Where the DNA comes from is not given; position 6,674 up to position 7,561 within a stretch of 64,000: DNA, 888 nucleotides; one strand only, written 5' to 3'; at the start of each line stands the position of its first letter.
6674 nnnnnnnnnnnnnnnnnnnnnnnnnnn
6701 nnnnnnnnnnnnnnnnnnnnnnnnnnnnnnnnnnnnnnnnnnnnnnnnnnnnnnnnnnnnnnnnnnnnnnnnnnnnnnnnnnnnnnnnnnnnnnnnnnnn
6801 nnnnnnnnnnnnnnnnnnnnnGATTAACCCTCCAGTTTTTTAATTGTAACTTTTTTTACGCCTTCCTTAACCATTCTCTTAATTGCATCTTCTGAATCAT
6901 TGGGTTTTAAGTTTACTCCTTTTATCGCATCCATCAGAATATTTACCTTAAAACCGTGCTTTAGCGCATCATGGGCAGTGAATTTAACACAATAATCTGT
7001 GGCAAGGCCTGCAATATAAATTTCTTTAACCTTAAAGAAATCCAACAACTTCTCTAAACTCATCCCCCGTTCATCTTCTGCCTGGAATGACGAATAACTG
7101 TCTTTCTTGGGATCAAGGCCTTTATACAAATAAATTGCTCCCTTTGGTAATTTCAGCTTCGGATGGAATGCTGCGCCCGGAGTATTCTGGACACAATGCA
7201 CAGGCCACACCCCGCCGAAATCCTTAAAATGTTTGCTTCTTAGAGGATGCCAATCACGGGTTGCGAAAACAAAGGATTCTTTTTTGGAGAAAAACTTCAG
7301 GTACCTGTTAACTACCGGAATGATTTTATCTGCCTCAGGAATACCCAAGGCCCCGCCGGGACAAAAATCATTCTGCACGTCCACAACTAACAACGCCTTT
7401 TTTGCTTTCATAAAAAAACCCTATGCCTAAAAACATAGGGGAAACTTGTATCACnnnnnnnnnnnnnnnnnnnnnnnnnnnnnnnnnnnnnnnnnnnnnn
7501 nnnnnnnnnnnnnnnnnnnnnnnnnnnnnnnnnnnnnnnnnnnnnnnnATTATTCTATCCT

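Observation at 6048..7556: TPP riboswitch controls a pncA-thi4 operon. The nicotinamidase plausibly recycles the nicotinamide released by Thi4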

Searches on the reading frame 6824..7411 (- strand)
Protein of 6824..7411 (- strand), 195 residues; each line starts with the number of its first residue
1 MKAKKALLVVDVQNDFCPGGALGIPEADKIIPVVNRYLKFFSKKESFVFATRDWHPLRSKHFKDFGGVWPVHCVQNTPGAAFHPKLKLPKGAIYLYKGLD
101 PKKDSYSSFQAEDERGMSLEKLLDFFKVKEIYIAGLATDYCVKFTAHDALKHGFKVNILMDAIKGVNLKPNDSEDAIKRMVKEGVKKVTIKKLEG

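Call 4: search_protein_families(library=pfam, proteins=[window:6824-7411:-])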
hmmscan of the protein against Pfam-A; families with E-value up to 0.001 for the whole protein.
window:6824-7411:- (195 aa): 1 family
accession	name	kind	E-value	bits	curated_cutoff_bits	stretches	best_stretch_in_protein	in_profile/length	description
PF00857.26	Isochorismatase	-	6.5e-30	104.9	27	1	6-188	2-171/175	Isochorismatase domain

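Call 5: search_protein_families(library=ncbifam, proteins=[window:6824-7411:-])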
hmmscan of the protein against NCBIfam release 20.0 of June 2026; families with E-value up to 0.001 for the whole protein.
window:6824-7411:- (195 aa): 3 families
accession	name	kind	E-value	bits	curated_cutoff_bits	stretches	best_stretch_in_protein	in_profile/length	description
NF008623.0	PRK11609.1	equivalog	3.9e-58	196.7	174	1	3-193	2-208/213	bifunctional nicotinamidase/pyrazinamidase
NF050097.1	BiurAmidohydBiuH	equivalog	4.8e-08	32.7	370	1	118-178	141-199/221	biuret amidohydrolase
NF041461.1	C_hydro_YcaC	equivalog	1.6e-07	31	310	1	129-189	103-161/201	isochorismate family cysteine hydrolase YcaC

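Call 9: find_homologous_proteins(query=window:6824-7411:-)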
Query window:6824-7411:- (195 aa): 8000 proteins with E <= 0.001 among 8000 candidates; the best 120 are listed.
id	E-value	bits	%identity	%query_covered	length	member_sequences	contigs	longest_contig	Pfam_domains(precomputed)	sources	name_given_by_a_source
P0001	7.7e-128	442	100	100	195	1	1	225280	PF00857.27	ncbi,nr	ncbi:MAG: bifunctional nicotinamidase/pyrazinamidase [Candidatus Omnitrophica bacterium]|nr:bifuncti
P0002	5.9e-99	348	75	100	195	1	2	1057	PF00857.27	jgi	-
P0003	7.6e-98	344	74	99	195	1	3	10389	PF00857.27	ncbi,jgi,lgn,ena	-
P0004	1.2e-96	340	72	100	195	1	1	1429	PF00857.27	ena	-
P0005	3.5e-96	339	73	100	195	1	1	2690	PF00857.27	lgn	-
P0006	4.5e-96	338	74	99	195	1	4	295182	PF00857.27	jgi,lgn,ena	jgi:nicotinamidase/pyrazinamidase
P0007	3.1e-95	335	72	99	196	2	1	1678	PF00857.27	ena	-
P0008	3.7e-95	335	73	100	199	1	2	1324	PF00857.27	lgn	-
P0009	6.5e-95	334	72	98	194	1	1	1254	PF00857.27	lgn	-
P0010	8.1e-95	334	72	99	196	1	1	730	PF00857.27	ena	-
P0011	1.4e-94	333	72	98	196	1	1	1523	PF00857.27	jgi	jgi:nicotinamidase/pyrazinamidase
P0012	1.9e-94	333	72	99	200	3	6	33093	PF00857.27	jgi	jgi:nicotinamidase/pyrazinamidase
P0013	2.0e-94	333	70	99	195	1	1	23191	PF00857.27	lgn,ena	-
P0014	2.7e-94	332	72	98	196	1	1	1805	PF00857.27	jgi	jgi:nicotinamidase/pyrazinamidase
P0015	4.4e-94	332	73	97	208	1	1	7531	PF00857.27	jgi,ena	-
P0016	5.7e-94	331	72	100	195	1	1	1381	PF00857.27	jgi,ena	jgi:nicotinamidase/pyrazinamidase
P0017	1.1e-93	330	73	100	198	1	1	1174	PF00857.27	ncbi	-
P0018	1.5e-93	330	72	98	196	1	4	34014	PF00857.27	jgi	jgi:nicotinamidase/pyrazinamidase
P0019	1.8e-93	330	72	99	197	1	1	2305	PF00857.27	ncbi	-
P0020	2.4e-93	329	71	100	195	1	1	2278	PF00857.27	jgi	jgi:nicotinamidase/pyrazinamidase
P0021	4.0e-93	329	71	99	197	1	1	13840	PF00857.27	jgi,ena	-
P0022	5.0e-93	328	71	100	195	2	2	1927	PF00857.27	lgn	-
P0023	6.1e-93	328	72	100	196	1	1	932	PF00857.27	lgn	-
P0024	6.1e-93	328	71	99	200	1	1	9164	PF00857.27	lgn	-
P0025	6.3e-93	328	70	100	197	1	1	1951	PF00857.27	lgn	-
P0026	6.9e-93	328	71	100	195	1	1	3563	PF00857.27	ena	-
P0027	2.3e-92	326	70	99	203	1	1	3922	PF00857.27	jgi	jgi:nicotinamidase/pyrazinamidase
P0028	2.5e-92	326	69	99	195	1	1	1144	PF00857.27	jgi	jgi:nicotinamidase/pyrazinamidase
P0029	2.5e-92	326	71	100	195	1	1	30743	PF00857.27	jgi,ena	-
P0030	3.2e-92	326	70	99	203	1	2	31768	PF00857.27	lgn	-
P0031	3.6e-92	325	71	99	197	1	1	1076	PF00857.27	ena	-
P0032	3.7e-92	325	72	99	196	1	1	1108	PF00857.27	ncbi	-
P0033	3.8e-92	325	70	99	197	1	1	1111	PF00857.27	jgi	-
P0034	3.9e-92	325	71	100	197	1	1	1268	PF00857.27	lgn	-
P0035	4.2e-92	325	70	99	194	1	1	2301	PF00857.27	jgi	-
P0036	4.5e-92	325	70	99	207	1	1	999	PF00857.27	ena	-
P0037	4.9e-92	325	72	99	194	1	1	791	PF00857.27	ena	-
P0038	5.2e-92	325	74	97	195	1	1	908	PF00857.27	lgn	-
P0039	5.3e-92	325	70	99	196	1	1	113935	PF00857.27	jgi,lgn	jgi:nicotinamidase/pyrazinamidase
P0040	5.4e-92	325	70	99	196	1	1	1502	PF00857.27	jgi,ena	-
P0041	6.0e-92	325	70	99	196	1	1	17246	PF00857.27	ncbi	-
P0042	6.2e-92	325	70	100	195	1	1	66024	PF00857.27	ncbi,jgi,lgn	ncbi:MAG: bifunctional nicotinamidase/pyrazinamidase [Candidatus Omnitrophota bacterium]|jgi:nicotin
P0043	6.3e-92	325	73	99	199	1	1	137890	PF00857.27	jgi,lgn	jgi:nicotinamidase/pyrazinamidase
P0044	6.7e-92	325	72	99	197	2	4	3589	PF00857.27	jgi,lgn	-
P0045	7.2e-92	324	70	99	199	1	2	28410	PF00857.27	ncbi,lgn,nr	ncbi:MAG: bifunctional nicotinamidase/pyrazinamidase [Candidatus Omnitrophica bacterium]|nr:bifuncti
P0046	7.5e-92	324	71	100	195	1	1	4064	PF00857.27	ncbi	-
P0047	9.2e-92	324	71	100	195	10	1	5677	PF00857.27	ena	-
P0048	9.2e-92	324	72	99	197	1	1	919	PF00857.27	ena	-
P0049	1.2e-91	324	69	100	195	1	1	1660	PF00857.27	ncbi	-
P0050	1.3e-91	324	73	97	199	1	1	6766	PF00857.27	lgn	-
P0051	1.4e-91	324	70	99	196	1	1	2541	PF00857.27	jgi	-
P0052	1.6e-91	323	70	100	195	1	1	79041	PF00857.27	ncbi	-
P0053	1.8e-91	323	73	100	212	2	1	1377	PF00857.27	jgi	-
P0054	2.0e-91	323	70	99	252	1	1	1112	PF00857.27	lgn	-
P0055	2.0e-91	323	72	100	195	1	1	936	PF00857.27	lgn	-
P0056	2.3e-91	323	72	97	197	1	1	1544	PF00857.27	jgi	jgi:nicotinamidase/pyrazinamidase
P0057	2.4e-91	323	70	100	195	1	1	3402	PF00857.27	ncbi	-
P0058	2.4e-91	323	69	99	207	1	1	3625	PF00857.27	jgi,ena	-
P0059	2.7e-91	323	69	99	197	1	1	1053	PF00857.27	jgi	-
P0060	3.3e-91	322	70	99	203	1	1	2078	PF00857.27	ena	-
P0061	3.7e-91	322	71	100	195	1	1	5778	PF00857.27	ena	-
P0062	3.9e-91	322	71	98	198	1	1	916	PF00857.27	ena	-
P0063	3.9e-91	322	70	99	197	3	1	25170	PF00857.27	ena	-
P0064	4.1e-91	322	69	99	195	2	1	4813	PF00857.27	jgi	jgi:nicotinamidase/pyrazinamidase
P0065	4.4e-91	322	71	99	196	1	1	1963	PF00857.27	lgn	-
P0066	4.4e-91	322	70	100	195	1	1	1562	PF00857.27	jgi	-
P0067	5.5e-91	322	68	99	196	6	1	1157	PF00857.27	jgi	jgi:nicotinamidase/pyrazinamidase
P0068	5.6e-91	322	71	99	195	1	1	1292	PF00857.27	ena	-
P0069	5.6e-91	322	70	100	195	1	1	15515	PF00857.27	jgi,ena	-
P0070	5.7e-91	322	69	100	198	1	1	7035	PF00857.27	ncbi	-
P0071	6.4e-91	321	70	100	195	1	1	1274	PF00857.27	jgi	jgi:nicotinamidase/pyrazinamidase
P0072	6.5e-91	321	70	99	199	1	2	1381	PF00857.27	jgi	-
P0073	6.8e-91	321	69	100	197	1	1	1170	PF00857.27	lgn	-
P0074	6.9e-91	321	69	99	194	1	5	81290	PF00857.27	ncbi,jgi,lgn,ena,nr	ncbi:MAG: nicotinamidase [Omnitrophica WOR_2 bacterium SM23_72]|nr:MAG: nicotinamidase [Omnitrophica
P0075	7.2e-91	321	72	98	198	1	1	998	PF00857.27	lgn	-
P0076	7.4e-91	321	69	99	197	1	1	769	PF00857.27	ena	-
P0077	7.6e-91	321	69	99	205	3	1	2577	PF00857.27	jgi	-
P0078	7.9e-91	321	70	99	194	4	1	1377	PF00857.27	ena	-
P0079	8.5e-91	321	69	99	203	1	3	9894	PF00857.27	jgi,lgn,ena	jgi:nicotinamidase/pyrazinamidase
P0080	1.2e-90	320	70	100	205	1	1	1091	PF00857.27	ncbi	-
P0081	1.3e-90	320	69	100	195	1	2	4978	PF00857.27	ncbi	-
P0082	1.3e-90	320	69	100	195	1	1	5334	PF00857.27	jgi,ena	-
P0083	1.4e-90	320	70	100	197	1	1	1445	PF00857.27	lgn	-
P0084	1.5e-90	320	69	100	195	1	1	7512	PF00857.27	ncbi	-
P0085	1.5e-90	320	71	100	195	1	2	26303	PF00857.27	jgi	jgi:nicotinamidase/pyrazinamidase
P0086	1.6e-90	320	69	99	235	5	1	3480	PF00857.27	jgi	jgi:nicotinamidase/pyrazinamidase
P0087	1.6e-90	320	70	100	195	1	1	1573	PF00857.27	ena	-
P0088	1.6e-90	320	70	100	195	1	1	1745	PF00857.27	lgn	-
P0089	1.7e-90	320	70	100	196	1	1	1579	PF00857.27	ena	-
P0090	1.7e-90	320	70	100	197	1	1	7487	PF00857.27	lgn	-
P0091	2.0e-90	320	70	100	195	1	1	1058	PF00857.27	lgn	-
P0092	2.0e-90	320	68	99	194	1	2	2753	PF00857.27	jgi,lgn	-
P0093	2.4e-90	319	71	99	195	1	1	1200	PF00857.27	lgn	-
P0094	2.5e-90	319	70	98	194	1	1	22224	PF00857.27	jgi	jgi:nicotinamidase/pyrazinamidase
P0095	2.8e-90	319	69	99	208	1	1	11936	PF00857.27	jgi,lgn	jgi:nicotinamidase/pyrazinamidase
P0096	3.1e-90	319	70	100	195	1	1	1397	PF00857.27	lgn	-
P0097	3.2e-90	319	69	99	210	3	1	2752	PF00857.27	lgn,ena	-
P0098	3.5e-90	319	70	98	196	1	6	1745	PF00857.27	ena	-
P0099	4.1e-90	319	67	99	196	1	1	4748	PF00857.27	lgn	-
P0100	4.1e-90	319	71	99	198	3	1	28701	PF00857.27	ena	-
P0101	4.2e-90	319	70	99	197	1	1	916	PF00857.27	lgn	-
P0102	4.3e-90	319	70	99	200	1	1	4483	PF00857.27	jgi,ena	-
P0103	4.4e-90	319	69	99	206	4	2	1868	PF00857.27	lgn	-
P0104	4.6e-90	319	70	100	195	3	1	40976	PF00857.27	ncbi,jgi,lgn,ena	ncbi:MAG: bifunctional nicotinamidase/pyrazinamidase [Candidatus Omnitrophota bacterium]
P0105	4.8e-90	319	70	99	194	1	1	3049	PF00857.27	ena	-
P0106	4.8e-90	319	69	100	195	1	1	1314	PF00857.27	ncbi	-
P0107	6.3e-90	318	69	100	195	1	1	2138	PF00857.27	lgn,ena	-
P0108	6.3e-90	318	69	100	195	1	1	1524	PF00857.27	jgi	-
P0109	6.3e-90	318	69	100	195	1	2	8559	PF00857.27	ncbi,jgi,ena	ncbi:MAG: bifunctional nicotinamidase/pyrazinamidase [Candidatus Omnitrophota bacterium]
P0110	6.4e-90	318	71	99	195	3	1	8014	PF00857.27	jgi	-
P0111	7.9e-90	318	70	100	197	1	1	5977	PF00857.27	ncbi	-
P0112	9.2e-90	318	69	100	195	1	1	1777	PF00857.27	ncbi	-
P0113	9.6e-90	318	69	99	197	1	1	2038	PF00857.27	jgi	jgi:nicotinamidase/pyrazinamidase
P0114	1.1e-89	317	67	99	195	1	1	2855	PF00857.27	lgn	-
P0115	1.1e-89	317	69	99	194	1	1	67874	PF00857.27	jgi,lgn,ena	-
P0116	1.1e-89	317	69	99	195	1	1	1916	PF00857.27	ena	-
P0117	1.2e-89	317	69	100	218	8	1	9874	PF00857.27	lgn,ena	-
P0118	1.2e-89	317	67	100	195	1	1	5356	PF00857.27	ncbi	-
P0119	1.2e-89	317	70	99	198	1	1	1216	PF00857.27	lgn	-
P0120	1.4e-89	317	69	98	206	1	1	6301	PF00857.27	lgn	-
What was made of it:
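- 6824..7411 (-): pncA, nicotinamidase/pyrazinamidase (195 aa). Omnitrophica]' (call 9).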

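Call 10: find_encoding_contigs(protein=P0006, flank=4000, max_places=3)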
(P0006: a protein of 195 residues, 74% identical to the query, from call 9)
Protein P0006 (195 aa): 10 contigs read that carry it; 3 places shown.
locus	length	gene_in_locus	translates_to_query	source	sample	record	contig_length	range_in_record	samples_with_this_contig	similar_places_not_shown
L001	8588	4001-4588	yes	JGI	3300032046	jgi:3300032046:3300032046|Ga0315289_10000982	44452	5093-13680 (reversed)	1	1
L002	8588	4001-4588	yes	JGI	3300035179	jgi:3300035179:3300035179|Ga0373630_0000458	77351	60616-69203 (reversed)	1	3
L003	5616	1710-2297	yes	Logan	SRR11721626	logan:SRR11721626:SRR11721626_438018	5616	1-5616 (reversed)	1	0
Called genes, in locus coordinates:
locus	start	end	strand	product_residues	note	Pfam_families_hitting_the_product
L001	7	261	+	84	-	-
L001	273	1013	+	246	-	PF02535:Zip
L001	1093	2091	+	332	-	PF02568:ThiI, PF03054:tRNA_Me_trans (weak), PF18297:NFACT-R_2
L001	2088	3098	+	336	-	PF04055:Radical_SAM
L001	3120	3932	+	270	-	PF02535:Zip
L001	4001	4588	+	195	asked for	PF00857:Isochorismatase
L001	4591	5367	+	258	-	PF01946:Thi4, PF01494:FAD_binding_3 (weak), PF00890:FAD_binding_2 (weak), PF01266:DAO, PF03486:HI0933_like (weak), PF07992:Pyr_redox_2, PF12831:FAD_oxidored, PF13450:NAD_binding_8, +1 more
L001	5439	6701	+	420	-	PF02040:ArsB, PF03600:CitMHS, PF16980:CitMHS_2 (faint), PF06808:DctM (weak)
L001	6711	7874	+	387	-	PF04945:YHS (weak), PF03773:ArsP_1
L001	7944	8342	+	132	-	PF02082:Rrf2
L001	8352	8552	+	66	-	-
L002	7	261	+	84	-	-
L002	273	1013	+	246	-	PF02535:Zip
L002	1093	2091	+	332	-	PF02568:ThiI, PF03054:tRNA_Me_trans (weak), PF18297:NFACT-R_2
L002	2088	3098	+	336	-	PF04055:Radical_SAM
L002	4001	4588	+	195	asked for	PF00857:Isochorismatase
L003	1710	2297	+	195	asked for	PF00857:Isochorismatase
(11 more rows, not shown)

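Call 11: find_encoding_contigs(protein=P0074, flank=4000, max_places=3)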
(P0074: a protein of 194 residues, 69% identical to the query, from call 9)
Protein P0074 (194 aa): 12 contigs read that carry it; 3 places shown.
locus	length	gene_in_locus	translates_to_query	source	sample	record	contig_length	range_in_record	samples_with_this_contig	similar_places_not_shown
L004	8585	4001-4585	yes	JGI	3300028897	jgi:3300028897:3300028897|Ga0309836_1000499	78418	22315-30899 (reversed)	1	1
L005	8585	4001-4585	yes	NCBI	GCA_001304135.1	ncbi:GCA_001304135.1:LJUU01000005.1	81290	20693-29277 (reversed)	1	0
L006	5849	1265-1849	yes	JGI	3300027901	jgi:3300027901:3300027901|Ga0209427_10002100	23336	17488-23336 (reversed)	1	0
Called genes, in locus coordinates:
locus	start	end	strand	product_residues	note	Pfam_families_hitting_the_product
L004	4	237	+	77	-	PF04023:FeoA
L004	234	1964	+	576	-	PF01926:MMR_HSR1, PF02421:FeoB_N, PF07670:Gate, PF07664:FeoB_C, PF07670:Gate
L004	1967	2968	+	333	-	PF02568:ThiI, PF18297:NFACT-R_2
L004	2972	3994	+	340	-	PF04055:Radical_SAM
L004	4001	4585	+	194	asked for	PF00857:Isochorismatase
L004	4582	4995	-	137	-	PF09411:PagL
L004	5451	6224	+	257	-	PF01946:Thi4, PF00890:FAD_binding_2 (faint), PF01266:DAO (weak), PF03486:HI0933_like (weak), PF07992:Pyr_redox_2 (weak), PF12831:FAD_oxidored, PF13450:NAD_binding_8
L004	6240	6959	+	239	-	PF02581:TMP-TENI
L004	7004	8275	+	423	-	PF02040:ArsB, PF03600:CitMHS, PF06808:DctM, PF03600:CitMHS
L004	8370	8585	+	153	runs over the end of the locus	PF02082:Rrf2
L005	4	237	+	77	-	PF04023:FeoA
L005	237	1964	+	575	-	PF01926:MMR_HSR1, PF02421:FeoB_N, PF07670:Gate, PF07664:FeoB_C, PF07670:Gate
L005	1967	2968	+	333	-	PF02568:ThiI, PF18297:NFACT-R_2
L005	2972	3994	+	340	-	PF04055:Radical_SAM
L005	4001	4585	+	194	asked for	PF00857:Isochorismatase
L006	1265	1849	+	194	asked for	PF00857:Isochorismatase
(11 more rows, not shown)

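Call 12: find_encoding_contigs(protein=P0043, flank=4000, max_places=3)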
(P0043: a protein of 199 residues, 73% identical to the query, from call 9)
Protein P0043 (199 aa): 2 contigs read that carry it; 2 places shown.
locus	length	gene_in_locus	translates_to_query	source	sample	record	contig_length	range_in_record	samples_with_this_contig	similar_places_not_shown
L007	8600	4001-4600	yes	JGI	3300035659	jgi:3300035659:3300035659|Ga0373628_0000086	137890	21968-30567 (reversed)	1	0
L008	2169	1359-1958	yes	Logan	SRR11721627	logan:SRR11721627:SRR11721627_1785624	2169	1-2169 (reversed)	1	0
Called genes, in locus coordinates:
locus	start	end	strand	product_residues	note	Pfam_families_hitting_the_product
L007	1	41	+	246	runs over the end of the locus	PF03783:CsgG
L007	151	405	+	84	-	PF03144:GTP_EFTU_D2 (weak)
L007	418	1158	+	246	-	PF02535:Zip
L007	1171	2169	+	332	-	PF02568:ThiI, PF18297:NFACT-R_2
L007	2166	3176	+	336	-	PF04055:Radical_SAM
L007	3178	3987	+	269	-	PF02535:Zip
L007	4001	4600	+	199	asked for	PF00857:Isochorismatase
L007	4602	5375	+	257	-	PF01946:Thi4, PF01494:FAD_binding_3 (weak), PF00890:FAD_binding_2 (weak), PF01266:DAO (weak), PF03486:HI0933_like (weak), PF07992:Pyr_redox_2 (weak), PF12831:FAD_oxidored, PF13450:NAD_binding_8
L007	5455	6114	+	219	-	PF06888:Put_Phosphatase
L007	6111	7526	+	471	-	PF00202:Aminotran_3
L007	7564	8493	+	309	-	PF00491:Arginase (faint)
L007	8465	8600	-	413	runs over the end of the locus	PF01041:DegT_DnrJ_EryC1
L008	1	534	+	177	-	?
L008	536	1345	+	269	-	PF02535:Zip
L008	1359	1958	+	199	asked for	PF00857:Isochorismatase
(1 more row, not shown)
